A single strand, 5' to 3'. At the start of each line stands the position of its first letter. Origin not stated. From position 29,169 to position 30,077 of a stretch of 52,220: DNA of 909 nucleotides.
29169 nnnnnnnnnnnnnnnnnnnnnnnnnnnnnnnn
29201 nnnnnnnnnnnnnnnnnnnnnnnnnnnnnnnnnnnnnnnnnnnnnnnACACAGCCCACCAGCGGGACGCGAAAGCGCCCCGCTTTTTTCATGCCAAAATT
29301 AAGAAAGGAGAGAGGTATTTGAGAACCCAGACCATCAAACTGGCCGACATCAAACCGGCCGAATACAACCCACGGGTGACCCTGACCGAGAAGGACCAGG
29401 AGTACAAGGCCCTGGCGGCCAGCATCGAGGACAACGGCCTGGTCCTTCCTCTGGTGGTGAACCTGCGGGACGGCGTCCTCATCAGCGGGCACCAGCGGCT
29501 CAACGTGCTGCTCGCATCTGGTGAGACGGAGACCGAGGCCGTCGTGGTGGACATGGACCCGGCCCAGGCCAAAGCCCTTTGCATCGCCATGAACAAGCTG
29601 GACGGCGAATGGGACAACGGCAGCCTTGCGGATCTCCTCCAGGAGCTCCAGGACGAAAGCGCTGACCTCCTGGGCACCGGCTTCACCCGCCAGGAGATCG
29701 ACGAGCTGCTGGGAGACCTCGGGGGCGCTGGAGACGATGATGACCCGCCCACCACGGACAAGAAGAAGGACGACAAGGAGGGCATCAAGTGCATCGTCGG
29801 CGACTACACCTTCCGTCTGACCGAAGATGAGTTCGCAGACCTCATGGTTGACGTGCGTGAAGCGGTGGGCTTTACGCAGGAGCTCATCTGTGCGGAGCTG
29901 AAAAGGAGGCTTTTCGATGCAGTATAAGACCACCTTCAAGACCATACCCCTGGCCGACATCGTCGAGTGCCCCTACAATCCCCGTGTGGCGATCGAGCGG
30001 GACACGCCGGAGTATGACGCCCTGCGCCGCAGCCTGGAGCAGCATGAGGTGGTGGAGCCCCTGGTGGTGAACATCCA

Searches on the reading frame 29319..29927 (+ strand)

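Call 19: search_protein_families(library=phrogs, proteins=[window:29319-29927:+], max_evalue=0.001)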
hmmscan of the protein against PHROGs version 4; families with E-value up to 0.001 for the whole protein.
window:29319-29927:+ (202 aa): 18 families
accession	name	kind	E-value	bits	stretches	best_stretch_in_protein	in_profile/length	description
phrog_620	-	DNA, RNA and nucleotide metabolism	1.5e-46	160.2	1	1-200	7-215/217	ParB-like partition protein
phrog_498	-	other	5.6e-38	131.9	1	1-149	33-187/633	DNA methyltransferase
phrog_9353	-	unknown function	1.5e-26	94.8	1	3-136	11-143/245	-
phrog_723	-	DNA, RNA and nucleotide metabolism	1.3e-20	75.2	1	2-153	12-164/223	ParB-like partition protein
phrog_8071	-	DNA, RNA and nucleotide metabolism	7.9e-19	69.2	1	2-171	6-173/389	ParB-like partition protein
phrog_15396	-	DNA, RNA and nucleotide metabolism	2.1e-12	48.4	1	23-142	21-142/258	ParB-like partition nuclease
phrog_930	-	DNA, RNA and nucleotide metabolism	1.2e-11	46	1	4-136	8-138/223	ParB-like partition protein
phrog_940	-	DNA, RNA and nucleotide metabolism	1.2e-10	42.2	1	2-124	5-126/388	nuclease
phrog_5475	-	unknown function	7e-10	39.3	1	7-100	7-95/458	-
phrog_4715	-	DNA, RNA and nucleotide metabolism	6.3e-09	35.8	1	3-99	147-244/630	ParB-like partition protein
phrog_18056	-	DNA, RNA and nucleotide metabolism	1.7e-08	34.8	1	1-91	1-87/387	ParB-like partition nuclease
phrog_3264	-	DNA, RNA and nucleotide metabolism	2e-07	31.9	1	3-92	49-138/337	ParB-like partition protein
phrog_2159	-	DNA, RNA and nucleotide metabolism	1.6e-06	28.8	1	5-113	63-179/365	ParB-like partition protein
phrog_7405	-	unknown function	2e-06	28.7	1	5-113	26-136/250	-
phrog_12047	-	DNA, RNA and nucleotide metabolism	2.7e-05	24.9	1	30-83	22-74/301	ParB-like partition nuclease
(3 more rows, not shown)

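Call 20: search_protein_families(library=pfam, proteins=[window:29319-29927:+], max_evalue=0.01)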
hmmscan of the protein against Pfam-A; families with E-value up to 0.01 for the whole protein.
window:29319-29927:+ (202 aa): 1 family
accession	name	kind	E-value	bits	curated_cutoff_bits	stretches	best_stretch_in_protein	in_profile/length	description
PF02195.25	ParB_N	-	3.4e-05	24.3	26.3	1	4-88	4-89/95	ParB N-terminal domain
